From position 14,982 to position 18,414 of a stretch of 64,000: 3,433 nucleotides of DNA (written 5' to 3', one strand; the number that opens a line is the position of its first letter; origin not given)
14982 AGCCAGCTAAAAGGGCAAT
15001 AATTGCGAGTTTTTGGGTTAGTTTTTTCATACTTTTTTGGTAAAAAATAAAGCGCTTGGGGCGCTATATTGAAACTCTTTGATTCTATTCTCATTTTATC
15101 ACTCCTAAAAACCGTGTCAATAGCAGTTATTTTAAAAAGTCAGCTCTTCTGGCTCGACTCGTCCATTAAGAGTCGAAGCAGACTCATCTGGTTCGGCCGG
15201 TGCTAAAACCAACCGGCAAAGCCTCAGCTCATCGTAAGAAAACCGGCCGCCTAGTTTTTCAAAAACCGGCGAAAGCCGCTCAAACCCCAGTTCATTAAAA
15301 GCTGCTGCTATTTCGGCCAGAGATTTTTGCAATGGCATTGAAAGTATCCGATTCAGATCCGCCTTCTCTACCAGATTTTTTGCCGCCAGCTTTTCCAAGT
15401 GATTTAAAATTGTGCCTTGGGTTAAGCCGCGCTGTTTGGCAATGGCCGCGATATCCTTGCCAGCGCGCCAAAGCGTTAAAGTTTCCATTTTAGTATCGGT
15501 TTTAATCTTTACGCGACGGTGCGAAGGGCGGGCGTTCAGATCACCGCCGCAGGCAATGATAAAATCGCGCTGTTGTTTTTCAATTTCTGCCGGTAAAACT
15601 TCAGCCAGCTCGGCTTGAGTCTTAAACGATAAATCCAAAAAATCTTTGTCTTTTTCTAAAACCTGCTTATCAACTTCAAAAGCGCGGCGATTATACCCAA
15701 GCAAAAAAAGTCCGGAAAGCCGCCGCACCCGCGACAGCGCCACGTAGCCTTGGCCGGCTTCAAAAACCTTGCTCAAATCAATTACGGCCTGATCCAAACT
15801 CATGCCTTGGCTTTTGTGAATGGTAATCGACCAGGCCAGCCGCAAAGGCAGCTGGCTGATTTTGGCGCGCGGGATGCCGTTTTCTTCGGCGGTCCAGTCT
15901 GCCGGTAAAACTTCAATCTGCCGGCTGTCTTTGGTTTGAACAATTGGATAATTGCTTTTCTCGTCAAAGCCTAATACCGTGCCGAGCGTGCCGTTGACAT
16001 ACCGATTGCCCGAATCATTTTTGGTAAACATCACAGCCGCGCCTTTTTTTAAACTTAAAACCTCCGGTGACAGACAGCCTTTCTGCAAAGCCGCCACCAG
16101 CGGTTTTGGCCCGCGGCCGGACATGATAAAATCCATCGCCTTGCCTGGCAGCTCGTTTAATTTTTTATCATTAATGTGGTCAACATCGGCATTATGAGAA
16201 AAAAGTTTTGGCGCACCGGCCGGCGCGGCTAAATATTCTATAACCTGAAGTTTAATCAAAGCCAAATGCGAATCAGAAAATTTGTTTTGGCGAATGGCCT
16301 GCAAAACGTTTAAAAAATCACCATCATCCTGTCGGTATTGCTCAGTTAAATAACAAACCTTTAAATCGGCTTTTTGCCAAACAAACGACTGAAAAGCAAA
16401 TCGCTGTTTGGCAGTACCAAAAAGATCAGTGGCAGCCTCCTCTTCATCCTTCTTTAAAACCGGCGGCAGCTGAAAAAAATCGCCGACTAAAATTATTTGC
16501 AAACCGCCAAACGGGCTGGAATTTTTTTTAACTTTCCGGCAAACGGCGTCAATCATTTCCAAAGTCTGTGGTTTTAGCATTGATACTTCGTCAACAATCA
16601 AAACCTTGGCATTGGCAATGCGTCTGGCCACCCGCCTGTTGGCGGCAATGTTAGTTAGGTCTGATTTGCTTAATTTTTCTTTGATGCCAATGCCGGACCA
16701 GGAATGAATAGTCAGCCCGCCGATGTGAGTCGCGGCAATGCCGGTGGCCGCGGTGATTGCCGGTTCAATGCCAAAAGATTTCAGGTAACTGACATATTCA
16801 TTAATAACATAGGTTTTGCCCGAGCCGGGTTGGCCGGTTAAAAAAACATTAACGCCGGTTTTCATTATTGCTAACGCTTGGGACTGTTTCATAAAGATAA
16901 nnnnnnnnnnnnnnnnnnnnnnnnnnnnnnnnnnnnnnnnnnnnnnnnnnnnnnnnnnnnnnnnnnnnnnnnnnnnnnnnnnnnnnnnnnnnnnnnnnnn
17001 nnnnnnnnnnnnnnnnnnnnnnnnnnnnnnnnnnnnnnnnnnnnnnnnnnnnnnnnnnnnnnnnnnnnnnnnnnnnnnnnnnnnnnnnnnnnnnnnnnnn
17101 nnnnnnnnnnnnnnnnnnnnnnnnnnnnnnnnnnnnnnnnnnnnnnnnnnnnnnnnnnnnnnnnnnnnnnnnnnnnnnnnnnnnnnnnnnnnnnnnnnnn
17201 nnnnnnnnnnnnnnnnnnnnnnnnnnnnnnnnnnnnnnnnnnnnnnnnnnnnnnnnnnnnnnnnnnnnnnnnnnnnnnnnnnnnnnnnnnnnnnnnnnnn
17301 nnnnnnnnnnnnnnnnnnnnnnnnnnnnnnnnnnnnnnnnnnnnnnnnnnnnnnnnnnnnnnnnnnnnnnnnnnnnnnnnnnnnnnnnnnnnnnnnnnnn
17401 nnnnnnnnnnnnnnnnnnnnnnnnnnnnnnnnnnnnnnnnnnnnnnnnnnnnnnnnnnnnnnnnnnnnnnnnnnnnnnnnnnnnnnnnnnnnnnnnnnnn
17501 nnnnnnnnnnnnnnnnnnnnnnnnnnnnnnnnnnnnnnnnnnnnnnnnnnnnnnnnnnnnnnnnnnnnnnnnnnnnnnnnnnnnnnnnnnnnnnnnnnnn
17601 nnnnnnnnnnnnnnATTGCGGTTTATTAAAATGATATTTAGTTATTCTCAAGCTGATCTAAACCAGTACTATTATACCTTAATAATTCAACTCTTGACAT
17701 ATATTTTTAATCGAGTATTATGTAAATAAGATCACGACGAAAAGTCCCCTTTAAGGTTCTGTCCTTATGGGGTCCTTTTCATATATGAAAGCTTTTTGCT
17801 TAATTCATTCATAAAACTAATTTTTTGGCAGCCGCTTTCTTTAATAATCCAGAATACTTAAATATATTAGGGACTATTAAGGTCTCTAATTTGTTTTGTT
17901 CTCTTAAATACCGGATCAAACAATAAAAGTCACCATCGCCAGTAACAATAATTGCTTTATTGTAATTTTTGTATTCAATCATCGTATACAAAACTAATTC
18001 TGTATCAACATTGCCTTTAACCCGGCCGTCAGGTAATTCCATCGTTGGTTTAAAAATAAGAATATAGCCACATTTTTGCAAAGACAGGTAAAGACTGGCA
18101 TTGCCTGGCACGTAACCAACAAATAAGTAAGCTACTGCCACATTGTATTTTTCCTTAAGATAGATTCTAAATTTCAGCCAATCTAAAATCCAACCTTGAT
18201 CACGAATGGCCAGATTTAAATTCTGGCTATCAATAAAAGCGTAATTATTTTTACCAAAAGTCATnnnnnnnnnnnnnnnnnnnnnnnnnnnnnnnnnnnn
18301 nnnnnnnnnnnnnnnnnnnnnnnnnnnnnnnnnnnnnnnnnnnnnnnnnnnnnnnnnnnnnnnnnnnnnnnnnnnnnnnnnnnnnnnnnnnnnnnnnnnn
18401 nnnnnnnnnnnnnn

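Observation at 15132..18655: PIF1/RecD-like helicase + PolB-exo-like 3'-5' exonuclease pair followed by NYN nuclease and an orphan GreA C-terminal domain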

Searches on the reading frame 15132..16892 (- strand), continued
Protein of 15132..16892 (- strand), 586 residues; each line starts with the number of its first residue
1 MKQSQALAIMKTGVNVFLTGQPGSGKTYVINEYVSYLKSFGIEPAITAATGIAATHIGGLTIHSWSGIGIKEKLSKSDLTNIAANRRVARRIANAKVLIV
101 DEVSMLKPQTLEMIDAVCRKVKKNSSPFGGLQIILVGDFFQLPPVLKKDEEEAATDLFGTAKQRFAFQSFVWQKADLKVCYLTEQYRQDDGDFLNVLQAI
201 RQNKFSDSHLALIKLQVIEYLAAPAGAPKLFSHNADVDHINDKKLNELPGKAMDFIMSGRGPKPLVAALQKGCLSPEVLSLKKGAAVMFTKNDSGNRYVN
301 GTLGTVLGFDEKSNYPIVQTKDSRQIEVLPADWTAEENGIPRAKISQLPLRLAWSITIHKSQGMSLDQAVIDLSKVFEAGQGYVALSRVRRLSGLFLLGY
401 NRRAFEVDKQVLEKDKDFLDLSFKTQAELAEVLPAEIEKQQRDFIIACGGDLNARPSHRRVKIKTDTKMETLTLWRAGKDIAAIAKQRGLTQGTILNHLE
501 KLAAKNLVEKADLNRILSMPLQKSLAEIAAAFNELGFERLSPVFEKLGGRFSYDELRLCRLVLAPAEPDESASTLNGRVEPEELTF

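Call 36: find_encoding_contigs(protein=P0135, flank=4000, max_places=1)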
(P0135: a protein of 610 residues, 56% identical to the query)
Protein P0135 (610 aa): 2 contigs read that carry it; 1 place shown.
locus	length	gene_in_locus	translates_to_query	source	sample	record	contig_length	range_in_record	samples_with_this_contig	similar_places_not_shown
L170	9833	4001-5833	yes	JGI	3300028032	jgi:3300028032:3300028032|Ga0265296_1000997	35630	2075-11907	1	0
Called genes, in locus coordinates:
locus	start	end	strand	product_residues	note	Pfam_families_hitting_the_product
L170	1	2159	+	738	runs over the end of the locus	PF18915:DUF5667, PF07705:CARDB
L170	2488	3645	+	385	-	-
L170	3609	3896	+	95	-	-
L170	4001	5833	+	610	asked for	PF05970:PIF1, PF07728:AAA_5 (weak), PF13245:AAA_19, PF13401:AAA_22 (weak), PF13604:AAA_30, PF21530:Pif1_2B_dom (weak), PF14493:HTH_40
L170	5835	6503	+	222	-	PF01863:YgjP-like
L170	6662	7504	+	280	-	PF00565:SNase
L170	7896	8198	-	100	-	PF00076:RRM_1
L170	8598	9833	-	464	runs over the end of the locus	-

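Call 41: search_solved_structures(query=window:15132-16892:-, max_evalue=0.001)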
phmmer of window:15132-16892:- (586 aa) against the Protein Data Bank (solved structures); distinct sequences matched with E-value up to 0.001: 20.
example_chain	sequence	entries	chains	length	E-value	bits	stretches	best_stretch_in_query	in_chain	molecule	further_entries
6hph_A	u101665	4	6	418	8.4e-71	242.2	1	4-412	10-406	ATP-dependent DNA helicase PIF1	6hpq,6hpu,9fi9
9fb8_A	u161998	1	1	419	8.5e-71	242.2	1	4-412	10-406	ATP-dependent DNA helicase PIF1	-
6hpt_A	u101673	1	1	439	9.5e-71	242.1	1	4-412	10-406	ATP-dependent DNA helicase PIF1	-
5fhh_A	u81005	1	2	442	9.9e-71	242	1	4-412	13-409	ATP-dependent DNA helicase PIF1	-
7otj_A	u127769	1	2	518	3.5e-70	240.2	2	5-327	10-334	ATP-dependent DNA helicase PIF1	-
8xak_A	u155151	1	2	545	2.9e-67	230.6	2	3-316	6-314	ATP-dependent DNA helicase PIF1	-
5o6b_A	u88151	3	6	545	2.9e-67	230.6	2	3-316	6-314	ATP-dependent DNA helicase PIF1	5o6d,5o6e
5ftb_A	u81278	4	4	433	2.7e-57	197.6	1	13-397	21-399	TPR DOMAIN PROTEIN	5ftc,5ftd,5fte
5fhd_A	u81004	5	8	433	3.8e-57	197.2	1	13-397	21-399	Uncharacterized protein | ATP-dependent DNA helicase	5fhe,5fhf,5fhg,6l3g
5ftf_A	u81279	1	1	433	1.6e-56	195.1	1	13-397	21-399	TPR DOMAIN PROTEIN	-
8bns_A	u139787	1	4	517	4.3e-51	177.2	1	4-413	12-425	AAA ATPase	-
8bnv_A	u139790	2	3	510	1e-48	169.4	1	11-418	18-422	AAA family ATPase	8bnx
7oar_A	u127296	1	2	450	2.6e-42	148.2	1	7-397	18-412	Pif1 helicase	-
6s3p_A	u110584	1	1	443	2.7e-42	148.2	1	7-397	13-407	PIF1 helicase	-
6s3e_A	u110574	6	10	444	2.7e-42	148.2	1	7-397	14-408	PIF1 helicase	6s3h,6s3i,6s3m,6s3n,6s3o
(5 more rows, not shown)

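Call 60: list_cluster_members(proteins=[P0121, P0125, P0129, P0241])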
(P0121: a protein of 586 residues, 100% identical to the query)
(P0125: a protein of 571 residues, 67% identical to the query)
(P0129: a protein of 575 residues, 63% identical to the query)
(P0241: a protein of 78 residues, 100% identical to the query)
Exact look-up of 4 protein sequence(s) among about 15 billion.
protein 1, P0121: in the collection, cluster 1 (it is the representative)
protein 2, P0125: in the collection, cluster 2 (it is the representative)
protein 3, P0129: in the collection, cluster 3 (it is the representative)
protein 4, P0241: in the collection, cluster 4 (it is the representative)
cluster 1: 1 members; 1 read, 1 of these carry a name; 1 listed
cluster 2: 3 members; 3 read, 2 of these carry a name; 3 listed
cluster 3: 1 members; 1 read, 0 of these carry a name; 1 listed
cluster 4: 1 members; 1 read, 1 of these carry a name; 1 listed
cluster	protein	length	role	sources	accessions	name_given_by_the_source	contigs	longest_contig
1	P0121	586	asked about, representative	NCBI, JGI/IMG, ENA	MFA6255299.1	MAG: helix-turn-helix domain-containing protein [Patescibacteria group bacterium] | DNA-binding CsgD family transcriptional regulator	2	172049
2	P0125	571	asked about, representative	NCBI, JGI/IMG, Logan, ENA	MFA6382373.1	MAG: helix-turn-helix domain-containing protein [Candidatus Buchananbacteria bacterium]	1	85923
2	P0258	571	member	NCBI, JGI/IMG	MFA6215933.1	MAG: helix-turn-helix domain-containing protein [Patescibacteria group bacterium] | hypothetical protein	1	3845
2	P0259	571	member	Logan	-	-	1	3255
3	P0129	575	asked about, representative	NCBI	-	-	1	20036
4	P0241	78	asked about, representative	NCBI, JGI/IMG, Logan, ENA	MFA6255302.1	MAG: GreA/GreB family elongation factor [Patescibacteria group bacterium] | transcription elongation GreA/GreB family factor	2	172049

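Call 69: search_protein_families(library=pfam, proteins=[L120:4980-6227:+, L120:6243-6992:+, L120:4015-4905:+], max_evalue=0.001)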
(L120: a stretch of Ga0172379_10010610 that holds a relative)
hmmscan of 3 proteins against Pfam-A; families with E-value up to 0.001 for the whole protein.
L120:4980-6227:+ (415 aa): 8 families
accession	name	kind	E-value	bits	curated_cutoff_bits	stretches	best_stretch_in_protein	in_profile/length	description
PF05970.20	PIF1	-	1.1e-39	136.7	25.9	1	17-184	19-192/223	PIF1-like helicase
PF13604.12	AAA_30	-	2.7e-16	60.3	27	1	9-205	5-179/191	AAA domain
PF13245.12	AAA_19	-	3.1e-15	57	25.1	1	10-152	1-132/134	AAA domain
PF21530.3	Pif1_2B_dom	-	2.7e-10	40.3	23.9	1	257-302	1-47/47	DNA helicase Pif1, 2B domain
PF13401.12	AAA_22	-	6.3e-07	30.2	27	1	22-144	7-122/130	AAA domain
PF07728.20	AAA_5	-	1.8e-05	25.2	22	0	22-117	1-82/139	AAA domain (dynein-related subfamily)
PF03266.21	NTPase_1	-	0.00017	21.9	23.9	0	22-124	1-104/168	NTPase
PF00270.35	DEAD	-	0.00017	21.8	26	0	10-37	4-31/167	DEAD/DEAH box helicase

L120:6243-6992:+ (249 aa): 3 families
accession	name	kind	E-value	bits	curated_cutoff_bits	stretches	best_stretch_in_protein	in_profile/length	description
PF10108.15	DNA_pol_B_exo2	-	7.4e-24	85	24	1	110-245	35-175/213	Predicted 3'-5' exonuclease related to the exonuclease domain of PolB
PF13482.12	RNase_H_2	-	1e-11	45.5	22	1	63-243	7-164/165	RNase_H superfamily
PF03104.25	DNA_pol_B_exo1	-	0.00034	20.5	23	1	110-160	141-207/242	DNA polymerase family B, exonuclease domain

L120:4015-4905:+ (296 aa): 1 family
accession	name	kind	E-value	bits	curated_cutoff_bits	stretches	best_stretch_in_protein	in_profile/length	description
PF04055.27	Radical_SAM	-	2.1e-12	47.9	29.5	1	41-217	1-162/166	Radical SAM superfamily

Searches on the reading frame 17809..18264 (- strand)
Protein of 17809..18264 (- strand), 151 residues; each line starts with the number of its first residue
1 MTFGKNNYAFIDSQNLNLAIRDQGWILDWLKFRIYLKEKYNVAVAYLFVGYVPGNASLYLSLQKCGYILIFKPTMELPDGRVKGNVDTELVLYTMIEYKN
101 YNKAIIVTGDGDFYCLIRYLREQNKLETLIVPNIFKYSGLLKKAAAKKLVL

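Call 3: search_protein_families(library=pfam, proteins=[window:17809-18264:-], max_evalue=0.01)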
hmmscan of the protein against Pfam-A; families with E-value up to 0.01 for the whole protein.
window:17809-18264:- (151 aa): 1 family
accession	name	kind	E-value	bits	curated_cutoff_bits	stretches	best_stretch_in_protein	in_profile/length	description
PF01936.24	NYN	-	1.2e-11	45.7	24.2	1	10-130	5-124/145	NYN domain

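Call 4: search_protein_families(library=padloc, proteins=[window:17809-18264:-], max_evalue=0.01)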
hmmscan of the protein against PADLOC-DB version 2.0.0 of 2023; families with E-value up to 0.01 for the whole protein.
window:17809-18264:- (151 aa): 1 family
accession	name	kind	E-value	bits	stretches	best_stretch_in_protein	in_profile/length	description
PDLC01154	NYN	-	5.3e-06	24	1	10-126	151-271/310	"LabA-like protein, NYN family nuclease"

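Call 5: search_protein_families(library=ncbifam, proteins=[window:17809-18264:-], max_evalue=0.01)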
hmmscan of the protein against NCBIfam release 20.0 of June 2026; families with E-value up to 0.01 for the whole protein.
window:17809-18264:- (151 aa): 0 families

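Call 6: search_protein_families(library=phrogs, proteins=[window:17809-18264:-], max_evalue=0.001)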
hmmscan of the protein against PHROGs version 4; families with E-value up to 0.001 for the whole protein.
window:17809-18264:- (151 aa): 0 families
